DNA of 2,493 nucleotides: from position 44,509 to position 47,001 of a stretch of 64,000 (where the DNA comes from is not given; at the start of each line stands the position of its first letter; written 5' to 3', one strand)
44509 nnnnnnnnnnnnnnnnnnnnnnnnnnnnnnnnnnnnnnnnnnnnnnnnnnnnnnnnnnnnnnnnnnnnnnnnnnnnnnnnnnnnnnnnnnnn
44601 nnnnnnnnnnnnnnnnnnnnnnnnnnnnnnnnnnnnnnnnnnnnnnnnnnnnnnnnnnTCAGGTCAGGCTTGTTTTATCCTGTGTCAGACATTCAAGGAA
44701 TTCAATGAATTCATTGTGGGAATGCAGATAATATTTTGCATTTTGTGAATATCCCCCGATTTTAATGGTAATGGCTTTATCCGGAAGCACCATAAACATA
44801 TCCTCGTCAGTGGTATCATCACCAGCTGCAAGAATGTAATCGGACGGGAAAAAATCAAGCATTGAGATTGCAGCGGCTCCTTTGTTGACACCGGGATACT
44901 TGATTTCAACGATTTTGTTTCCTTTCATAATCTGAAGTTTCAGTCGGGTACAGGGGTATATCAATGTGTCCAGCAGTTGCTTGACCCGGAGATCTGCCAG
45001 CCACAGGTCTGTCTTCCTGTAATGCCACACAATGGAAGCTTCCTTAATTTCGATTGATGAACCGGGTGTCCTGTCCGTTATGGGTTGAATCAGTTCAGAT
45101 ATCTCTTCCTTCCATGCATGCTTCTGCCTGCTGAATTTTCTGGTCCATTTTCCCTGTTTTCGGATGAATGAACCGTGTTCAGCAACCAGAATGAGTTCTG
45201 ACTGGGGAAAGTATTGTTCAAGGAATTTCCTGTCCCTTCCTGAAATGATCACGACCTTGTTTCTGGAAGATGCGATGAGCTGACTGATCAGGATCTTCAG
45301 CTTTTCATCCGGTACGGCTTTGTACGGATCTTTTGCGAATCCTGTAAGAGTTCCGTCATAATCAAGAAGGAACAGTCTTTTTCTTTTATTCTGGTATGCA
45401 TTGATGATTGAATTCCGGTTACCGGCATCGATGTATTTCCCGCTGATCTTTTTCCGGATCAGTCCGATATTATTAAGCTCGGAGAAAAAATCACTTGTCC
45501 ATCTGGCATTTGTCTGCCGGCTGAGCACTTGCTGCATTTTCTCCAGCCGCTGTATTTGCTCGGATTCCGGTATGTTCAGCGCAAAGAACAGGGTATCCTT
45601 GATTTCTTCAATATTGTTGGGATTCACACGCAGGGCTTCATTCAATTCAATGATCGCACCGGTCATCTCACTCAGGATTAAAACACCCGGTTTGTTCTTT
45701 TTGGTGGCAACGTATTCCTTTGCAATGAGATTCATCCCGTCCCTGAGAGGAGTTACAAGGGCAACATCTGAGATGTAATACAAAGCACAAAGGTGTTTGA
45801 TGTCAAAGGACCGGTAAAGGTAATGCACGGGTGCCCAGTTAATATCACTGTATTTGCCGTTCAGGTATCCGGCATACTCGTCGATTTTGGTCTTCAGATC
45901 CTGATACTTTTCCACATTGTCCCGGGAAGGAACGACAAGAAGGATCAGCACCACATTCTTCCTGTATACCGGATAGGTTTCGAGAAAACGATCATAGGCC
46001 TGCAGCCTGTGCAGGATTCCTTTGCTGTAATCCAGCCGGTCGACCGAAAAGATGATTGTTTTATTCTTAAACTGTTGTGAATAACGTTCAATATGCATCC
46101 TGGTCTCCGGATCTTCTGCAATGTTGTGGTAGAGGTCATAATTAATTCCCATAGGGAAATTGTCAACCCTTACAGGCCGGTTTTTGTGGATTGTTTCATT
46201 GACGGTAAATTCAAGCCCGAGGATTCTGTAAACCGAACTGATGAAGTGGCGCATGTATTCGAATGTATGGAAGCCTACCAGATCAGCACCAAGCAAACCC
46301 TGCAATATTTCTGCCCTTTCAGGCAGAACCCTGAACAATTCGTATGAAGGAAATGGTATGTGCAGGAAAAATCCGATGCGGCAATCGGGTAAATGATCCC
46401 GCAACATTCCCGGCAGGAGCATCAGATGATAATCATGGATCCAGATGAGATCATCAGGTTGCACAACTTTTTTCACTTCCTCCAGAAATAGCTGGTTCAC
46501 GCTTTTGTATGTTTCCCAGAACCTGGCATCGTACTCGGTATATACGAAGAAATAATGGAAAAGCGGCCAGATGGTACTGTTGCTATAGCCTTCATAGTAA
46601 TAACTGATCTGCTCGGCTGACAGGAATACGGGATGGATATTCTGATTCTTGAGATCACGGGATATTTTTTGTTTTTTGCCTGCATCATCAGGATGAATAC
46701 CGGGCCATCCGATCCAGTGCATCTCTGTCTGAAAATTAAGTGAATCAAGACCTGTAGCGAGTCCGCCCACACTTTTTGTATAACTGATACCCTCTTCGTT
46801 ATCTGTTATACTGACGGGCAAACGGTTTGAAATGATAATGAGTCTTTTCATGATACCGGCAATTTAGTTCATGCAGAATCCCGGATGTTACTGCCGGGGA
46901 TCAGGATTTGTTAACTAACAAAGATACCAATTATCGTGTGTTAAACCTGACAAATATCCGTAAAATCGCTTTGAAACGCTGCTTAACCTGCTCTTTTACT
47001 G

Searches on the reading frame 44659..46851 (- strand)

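Call 65: search_protein_families(library=pfam, proteins=[window:44659-46851:-], max_evalue=0.0001)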
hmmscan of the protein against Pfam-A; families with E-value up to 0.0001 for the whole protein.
window:44659-46851:- (730 aa): 2 families
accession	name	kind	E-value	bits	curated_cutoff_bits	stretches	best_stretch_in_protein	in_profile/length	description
PF00982.27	Glyco_transf_20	-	5.6e-155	517.1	32.5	1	3-460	2-472/473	Glycosyltransferase family 20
PF02358.22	Trehalose_PPase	-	2.6e-50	171.2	27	1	495-695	1-212/235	Trehalose-phosphatase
